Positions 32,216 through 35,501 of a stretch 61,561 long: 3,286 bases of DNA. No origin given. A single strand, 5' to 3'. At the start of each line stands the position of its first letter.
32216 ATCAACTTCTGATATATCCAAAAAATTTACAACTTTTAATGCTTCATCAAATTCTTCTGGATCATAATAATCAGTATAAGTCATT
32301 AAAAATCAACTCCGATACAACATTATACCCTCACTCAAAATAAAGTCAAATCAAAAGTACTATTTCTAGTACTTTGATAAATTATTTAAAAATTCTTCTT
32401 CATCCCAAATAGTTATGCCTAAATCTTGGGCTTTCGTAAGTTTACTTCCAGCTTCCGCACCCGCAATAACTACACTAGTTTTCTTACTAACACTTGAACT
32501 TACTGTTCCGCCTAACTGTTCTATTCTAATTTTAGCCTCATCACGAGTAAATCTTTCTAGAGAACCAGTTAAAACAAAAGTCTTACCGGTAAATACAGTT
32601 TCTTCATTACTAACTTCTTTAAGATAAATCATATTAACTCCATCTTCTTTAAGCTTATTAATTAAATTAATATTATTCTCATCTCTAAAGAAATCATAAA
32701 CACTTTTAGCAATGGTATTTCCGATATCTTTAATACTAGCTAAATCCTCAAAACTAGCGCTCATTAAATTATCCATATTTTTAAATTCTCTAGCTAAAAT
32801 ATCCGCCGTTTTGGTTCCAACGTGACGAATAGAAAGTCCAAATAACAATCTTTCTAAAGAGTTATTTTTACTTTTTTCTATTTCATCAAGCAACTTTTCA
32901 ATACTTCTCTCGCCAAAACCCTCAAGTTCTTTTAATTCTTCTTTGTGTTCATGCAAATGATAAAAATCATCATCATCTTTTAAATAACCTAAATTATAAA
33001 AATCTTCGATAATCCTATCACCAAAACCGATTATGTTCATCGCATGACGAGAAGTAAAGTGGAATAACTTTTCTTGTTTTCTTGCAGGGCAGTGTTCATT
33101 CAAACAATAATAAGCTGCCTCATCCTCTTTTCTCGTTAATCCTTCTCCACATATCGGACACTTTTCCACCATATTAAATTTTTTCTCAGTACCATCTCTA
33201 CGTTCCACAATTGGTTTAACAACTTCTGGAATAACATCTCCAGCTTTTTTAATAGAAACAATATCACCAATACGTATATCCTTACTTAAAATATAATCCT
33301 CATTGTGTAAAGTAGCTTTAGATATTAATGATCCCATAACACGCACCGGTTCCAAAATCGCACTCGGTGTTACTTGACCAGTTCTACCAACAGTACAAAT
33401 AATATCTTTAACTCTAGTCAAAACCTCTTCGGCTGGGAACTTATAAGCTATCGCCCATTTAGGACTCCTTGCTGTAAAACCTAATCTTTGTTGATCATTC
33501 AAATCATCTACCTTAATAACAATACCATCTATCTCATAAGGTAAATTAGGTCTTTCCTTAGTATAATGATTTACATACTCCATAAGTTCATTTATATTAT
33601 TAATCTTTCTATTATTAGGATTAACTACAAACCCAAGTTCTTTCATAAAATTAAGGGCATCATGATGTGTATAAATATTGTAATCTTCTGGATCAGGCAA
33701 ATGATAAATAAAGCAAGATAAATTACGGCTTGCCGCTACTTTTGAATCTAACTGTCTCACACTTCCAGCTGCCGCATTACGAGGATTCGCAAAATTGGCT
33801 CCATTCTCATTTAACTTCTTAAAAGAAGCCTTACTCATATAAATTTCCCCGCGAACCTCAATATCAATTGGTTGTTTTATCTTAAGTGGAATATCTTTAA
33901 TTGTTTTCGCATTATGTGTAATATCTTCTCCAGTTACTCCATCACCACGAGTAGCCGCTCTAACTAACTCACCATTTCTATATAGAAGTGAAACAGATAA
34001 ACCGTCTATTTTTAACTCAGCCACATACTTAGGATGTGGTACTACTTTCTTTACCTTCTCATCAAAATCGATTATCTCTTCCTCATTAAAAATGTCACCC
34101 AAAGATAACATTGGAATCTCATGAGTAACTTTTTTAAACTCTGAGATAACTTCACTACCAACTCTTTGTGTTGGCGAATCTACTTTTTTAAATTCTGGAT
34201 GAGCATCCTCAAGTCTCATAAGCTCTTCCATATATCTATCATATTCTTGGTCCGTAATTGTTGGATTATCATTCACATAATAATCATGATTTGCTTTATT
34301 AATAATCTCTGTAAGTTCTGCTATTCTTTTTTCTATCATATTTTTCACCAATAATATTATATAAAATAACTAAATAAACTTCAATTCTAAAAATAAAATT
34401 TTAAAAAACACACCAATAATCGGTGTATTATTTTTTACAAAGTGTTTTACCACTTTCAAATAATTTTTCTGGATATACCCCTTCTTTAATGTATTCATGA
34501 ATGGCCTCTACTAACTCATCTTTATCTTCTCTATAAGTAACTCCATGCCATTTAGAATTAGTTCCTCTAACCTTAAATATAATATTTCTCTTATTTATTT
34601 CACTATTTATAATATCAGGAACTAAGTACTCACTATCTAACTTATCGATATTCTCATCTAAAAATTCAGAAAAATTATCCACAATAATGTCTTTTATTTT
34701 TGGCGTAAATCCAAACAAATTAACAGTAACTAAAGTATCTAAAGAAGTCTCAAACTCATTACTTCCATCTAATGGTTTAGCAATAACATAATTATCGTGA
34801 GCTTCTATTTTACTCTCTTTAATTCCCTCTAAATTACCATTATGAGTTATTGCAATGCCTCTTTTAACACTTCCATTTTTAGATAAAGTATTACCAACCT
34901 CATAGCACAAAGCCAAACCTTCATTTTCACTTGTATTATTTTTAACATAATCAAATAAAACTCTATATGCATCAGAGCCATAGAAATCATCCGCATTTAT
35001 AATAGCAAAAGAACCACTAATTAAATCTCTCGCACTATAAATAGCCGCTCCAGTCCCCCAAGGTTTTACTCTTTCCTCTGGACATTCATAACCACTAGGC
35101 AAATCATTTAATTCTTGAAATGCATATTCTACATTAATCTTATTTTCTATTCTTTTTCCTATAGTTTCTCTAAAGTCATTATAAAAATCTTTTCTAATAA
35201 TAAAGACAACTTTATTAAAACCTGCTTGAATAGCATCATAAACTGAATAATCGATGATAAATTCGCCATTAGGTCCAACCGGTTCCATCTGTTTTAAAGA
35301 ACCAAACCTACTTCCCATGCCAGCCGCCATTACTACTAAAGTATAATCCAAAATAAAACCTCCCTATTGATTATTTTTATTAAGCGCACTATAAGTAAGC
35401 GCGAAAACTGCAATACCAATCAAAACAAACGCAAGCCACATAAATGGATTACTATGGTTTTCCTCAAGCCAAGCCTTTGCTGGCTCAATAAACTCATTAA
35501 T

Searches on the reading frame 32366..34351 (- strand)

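Call 31: search_protein_families(library=pfam, proteins=[window:32366-34351:-], max_evalue=0.001)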
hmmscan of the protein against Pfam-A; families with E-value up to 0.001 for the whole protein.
window:32366-34351:- (661 aa): 9 families
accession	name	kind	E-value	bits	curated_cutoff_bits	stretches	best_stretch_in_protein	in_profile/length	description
PF01653.23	DNA_ligase_aden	-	1e-93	314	27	1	70-308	2-253/253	NAD-dependent DNA ligase adenylation domain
PF03120.22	DNA_ligase_OB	-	4.3e-31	107.1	32.9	1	312-388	2-78/79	NAD-dependent DNA ligase OB-fold domain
PF12826.13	HHH_2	-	1.4e-26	92.9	27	1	501-564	1-64/64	Helix-hairpin-helix motif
PF00533.33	BRCT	-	4.9e-18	65.6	21.3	1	583-655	2-75/78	BRCA1 C Terminus (BRCT) domain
PF03119.21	DNA_ligase_ZBD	-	4.9e-10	39.5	25.8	1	397-423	1-27/27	NAD-dependent DNA ligase C4 zinc finger domain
PF14520.12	HHH_5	-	1.3e-08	35.6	27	1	506-557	5-57/57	Helix-hairpin-helix domain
PF22745.1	Nlig-Ia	-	4.5e-07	30.9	27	1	9-57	5-54/92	DNA ligase-like, N-terminal NAD+-binding domain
PF12738.14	PTCB-BRCT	-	0.00011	22.5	22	1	603-648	13-58/63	twin BRCT domain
PF16589.12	BRCT_2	-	0.0004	21.1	27.3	0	586-649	2-65/86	BRCT domain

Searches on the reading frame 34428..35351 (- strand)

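Call 31: search_protein_families(library=pfam, proteins=[window:34428-35351:-], max_evalue=0.001)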
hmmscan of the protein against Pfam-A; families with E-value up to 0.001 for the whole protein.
window:34428-35351:- (307 aa): 2 families
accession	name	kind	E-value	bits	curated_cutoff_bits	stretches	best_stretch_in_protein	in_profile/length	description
PF00483.29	NTP_transferase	-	4.9e-09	36.6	21.2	1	6-179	3-162/245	Nucleotidyl transferase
PF12804.13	NTP_transf_3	-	0.00026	21.7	27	1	6-55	2-49/160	MobA-like NTP transferase domain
